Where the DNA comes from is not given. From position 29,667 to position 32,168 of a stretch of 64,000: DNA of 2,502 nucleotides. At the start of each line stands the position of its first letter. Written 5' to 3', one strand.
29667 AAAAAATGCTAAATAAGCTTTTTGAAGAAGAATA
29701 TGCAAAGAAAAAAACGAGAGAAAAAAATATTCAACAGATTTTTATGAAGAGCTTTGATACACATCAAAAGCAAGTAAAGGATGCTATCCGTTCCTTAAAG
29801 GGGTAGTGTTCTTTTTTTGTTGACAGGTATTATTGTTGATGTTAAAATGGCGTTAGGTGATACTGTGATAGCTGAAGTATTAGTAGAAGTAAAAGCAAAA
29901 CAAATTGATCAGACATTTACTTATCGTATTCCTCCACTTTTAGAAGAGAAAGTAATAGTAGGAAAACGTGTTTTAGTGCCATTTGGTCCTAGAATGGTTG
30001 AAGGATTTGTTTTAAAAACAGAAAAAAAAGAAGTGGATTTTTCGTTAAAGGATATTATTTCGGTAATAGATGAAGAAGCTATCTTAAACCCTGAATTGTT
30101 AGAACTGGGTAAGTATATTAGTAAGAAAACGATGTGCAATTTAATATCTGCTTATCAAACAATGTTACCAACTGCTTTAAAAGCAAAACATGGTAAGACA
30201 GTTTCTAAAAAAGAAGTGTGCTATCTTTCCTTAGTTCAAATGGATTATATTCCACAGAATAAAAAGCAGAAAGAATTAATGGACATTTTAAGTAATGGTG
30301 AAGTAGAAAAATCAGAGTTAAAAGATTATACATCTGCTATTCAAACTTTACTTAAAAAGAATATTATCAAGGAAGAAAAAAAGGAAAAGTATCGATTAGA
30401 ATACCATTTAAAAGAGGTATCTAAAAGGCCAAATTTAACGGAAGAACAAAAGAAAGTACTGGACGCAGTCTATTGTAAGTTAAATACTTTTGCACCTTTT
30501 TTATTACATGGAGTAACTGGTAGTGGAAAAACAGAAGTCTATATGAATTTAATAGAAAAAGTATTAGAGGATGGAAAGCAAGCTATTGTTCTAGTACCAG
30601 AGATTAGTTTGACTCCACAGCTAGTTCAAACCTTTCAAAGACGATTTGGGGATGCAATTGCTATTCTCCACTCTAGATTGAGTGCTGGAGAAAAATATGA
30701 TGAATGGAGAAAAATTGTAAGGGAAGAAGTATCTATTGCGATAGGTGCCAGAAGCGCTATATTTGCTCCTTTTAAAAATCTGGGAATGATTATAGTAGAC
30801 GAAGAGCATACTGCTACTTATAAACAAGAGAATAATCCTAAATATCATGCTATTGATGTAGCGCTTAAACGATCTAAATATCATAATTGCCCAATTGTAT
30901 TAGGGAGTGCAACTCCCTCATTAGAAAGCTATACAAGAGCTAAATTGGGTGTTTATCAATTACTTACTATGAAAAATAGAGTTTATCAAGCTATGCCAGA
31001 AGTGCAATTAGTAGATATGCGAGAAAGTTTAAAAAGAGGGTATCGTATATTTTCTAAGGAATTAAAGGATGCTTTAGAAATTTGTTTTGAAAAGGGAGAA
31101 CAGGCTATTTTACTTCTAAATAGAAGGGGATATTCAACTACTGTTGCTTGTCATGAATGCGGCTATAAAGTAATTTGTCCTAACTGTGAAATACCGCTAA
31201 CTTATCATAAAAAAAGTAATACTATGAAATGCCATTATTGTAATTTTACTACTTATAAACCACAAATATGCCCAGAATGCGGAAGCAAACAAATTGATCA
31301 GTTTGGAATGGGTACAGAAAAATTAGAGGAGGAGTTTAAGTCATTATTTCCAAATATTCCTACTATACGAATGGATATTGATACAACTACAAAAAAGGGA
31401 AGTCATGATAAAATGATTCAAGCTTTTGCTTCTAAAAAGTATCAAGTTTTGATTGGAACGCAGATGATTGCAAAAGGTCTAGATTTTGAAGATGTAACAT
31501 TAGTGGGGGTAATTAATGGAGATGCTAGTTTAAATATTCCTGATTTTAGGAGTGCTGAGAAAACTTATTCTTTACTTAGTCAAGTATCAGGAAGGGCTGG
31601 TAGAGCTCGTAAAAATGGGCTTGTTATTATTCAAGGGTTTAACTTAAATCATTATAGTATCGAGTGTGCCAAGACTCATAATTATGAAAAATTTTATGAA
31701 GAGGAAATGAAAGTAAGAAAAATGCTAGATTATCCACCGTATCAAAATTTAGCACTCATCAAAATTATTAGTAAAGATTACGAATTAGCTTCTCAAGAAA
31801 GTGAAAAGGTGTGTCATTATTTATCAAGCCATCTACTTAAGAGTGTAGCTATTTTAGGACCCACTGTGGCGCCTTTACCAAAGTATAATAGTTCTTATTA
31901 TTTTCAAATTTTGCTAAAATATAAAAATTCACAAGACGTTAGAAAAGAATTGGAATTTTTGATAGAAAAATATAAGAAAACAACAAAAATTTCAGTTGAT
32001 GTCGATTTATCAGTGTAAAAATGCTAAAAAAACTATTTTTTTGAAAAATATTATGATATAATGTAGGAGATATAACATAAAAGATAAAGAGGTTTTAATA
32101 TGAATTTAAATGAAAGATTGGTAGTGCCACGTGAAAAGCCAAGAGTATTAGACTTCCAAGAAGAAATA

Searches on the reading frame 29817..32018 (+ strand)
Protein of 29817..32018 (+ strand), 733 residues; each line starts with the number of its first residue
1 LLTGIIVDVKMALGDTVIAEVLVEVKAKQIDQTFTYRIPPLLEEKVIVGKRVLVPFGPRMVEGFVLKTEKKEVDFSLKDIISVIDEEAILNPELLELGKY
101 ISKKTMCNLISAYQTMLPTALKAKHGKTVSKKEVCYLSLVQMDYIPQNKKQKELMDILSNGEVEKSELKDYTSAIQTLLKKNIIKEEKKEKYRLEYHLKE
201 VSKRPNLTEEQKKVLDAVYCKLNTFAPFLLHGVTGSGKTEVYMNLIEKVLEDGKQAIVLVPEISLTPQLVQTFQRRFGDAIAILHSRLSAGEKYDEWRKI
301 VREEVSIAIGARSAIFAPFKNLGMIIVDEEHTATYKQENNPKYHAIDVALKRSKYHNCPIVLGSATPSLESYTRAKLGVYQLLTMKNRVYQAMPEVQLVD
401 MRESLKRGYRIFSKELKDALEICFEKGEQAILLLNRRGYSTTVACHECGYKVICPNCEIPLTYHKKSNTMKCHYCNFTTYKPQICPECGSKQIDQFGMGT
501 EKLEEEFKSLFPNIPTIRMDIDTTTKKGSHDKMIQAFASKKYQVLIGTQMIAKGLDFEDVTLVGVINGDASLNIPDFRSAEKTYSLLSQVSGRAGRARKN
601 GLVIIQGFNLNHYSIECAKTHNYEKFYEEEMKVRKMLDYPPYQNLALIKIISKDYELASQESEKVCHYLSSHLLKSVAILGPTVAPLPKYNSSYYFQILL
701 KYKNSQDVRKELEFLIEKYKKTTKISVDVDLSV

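Call 32: find_encoding_contigs(protein=window:29817-32018:+, flank=10000, max_places=1)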
Protein window:29817-32018:+ (733 aa): 22 contigs read that carry it; 1 place shown.
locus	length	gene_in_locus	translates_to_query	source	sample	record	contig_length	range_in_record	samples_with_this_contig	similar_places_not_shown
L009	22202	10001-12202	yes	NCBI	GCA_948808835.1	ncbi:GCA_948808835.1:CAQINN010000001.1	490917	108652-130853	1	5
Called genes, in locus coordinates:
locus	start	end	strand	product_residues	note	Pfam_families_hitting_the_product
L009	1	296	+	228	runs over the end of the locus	PF00891:Methyltransf_2 (weak), PF05175:MTS, PF06325:PrmA, PF13489:Methyltransf_23 (weak), PF13847:Methyltransf_31, PF08241:Methyltransf_11 (weak), PF08242:Methyltransf_12 (weak), PF13649:Methyltransf_25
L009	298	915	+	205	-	PF01351:RNase_HII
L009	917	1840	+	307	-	-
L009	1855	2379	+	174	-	PF23023:Anti-Pycsar_Apyc1 (weak), PF00753:Lactamase_B, PF13483:Lactamase_B_3 (weak), PF19583:ODP (faint), PF00753:Lactamase_B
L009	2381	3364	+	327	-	-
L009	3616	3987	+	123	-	-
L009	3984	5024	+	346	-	PF02912:Phe_tRNA-synt_N, PF01409:tRNA-synt_2d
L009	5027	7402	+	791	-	PF01588:tRNA_bind, PF03483:B3_4, PF03484:B5, PF17759:tRNA_synthFbeta, PF03147:FDX-ACB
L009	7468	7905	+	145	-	PF07963:N_methyl (weak)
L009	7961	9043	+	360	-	-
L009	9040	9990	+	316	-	-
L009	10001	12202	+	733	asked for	PF17764:PriA_3primeBD, PF04851:ResIII, PF00270:DEAD, PF18319:Zn_ribbon_PriA, PF00271:Helicase_C, PF18074:PriA_C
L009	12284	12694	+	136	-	-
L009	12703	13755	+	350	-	-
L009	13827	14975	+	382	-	-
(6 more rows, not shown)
